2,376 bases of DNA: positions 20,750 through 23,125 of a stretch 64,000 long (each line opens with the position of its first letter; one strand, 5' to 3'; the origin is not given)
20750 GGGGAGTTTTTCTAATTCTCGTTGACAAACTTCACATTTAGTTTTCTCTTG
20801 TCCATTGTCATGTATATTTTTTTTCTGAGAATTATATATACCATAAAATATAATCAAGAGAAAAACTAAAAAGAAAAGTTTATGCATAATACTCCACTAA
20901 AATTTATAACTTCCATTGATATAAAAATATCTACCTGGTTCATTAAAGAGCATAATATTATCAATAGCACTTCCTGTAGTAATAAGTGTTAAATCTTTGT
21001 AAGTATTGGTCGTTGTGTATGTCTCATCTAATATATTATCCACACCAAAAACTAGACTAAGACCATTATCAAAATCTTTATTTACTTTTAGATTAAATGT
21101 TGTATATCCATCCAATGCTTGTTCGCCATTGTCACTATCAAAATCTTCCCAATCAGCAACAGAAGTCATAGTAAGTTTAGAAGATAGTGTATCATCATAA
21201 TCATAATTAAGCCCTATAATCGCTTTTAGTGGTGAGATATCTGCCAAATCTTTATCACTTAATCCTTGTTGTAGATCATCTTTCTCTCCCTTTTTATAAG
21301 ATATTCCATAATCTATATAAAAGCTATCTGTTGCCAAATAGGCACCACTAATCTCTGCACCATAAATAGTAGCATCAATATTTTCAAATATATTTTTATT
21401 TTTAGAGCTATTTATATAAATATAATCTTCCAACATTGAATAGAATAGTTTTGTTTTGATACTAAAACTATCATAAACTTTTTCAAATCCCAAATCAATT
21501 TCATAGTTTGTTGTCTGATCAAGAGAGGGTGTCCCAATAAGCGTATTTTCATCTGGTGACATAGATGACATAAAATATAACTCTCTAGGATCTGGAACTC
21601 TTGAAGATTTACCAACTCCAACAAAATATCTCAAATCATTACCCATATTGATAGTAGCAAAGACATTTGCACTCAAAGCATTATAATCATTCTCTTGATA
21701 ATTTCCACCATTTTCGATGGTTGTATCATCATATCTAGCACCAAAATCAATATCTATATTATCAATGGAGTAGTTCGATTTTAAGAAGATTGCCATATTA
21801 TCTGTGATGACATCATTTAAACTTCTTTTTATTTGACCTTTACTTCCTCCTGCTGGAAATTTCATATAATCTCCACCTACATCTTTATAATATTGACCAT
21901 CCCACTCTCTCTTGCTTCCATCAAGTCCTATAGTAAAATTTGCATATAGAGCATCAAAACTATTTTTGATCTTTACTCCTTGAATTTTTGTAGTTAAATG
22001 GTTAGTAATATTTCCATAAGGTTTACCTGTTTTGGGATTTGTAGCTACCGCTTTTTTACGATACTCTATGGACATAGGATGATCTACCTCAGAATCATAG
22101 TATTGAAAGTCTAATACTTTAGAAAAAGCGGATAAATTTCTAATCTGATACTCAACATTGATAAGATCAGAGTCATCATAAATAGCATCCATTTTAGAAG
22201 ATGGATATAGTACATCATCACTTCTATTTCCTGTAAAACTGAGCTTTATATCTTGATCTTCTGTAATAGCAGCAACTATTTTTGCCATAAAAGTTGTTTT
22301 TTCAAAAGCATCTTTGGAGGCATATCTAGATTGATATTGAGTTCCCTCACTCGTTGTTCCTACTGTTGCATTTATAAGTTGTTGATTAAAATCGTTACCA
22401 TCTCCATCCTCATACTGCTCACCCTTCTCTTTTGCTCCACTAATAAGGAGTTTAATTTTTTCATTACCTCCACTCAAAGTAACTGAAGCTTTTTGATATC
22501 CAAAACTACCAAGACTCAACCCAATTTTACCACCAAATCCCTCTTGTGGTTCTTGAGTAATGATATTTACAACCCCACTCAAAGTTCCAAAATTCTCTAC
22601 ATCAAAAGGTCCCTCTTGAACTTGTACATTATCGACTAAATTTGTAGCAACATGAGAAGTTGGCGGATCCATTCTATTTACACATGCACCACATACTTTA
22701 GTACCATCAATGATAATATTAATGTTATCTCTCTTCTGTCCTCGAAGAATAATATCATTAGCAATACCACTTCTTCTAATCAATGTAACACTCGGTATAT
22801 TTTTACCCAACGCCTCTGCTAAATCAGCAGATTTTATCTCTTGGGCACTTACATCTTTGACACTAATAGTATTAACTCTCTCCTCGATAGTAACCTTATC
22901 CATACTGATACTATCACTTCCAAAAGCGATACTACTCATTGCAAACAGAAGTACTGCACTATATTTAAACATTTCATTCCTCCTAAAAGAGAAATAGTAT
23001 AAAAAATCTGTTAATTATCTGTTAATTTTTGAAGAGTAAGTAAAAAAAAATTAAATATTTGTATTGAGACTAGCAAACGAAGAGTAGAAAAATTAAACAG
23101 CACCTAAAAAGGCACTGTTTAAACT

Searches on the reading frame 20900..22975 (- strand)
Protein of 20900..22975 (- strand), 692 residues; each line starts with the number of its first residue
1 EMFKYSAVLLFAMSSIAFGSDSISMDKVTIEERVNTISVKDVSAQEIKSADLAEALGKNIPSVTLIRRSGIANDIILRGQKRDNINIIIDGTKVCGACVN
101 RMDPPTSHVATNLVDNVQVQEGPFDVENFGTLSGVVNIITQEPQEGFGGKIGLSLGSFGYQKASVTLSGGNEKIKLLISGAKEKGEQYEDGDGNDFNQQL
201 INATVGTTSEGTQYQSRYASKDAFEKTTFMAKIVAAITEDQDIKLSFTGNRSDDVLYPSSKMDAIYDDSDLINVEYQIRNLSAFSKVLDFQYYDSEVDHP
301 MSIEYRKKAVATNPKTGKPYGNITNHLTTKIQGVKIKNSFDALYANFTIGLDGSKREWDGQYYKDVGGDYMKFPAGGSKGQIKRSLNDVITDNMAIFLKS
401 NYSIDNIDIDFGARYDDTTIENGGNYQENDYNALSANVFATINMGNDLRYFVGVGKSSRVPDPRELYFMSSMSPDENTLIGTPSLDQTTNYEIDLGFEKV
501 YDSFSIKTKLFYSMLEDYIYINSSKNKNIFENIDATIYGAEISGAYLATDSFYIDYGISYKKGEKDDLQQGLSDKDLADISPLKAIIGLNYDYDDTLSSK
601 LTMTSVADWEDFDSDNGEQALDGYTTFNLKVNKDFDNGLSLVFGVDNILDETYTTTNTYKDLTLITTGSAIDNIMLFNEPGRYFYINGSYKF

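Call 20: search_protein_families(library=pfam, proteins=[window:20900-22975:-], max_evalue=0.01)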
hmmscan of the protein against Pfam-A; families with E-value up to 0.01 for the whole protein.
window:20900-22975:- (692 aa): 2 families
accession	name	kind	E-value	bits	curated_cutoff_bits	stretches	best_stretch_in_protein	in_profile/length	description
PF00593.30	TonB_dep_Rec_b-barrel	-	2.9e-27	97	27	1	248-648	35-436/436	TonB dependent receptor-like, beta-barrel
PF07715.20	Plug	-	1e-08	36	23.9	1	33-127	8-98/107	TonB-dependent Receptor Plug Domain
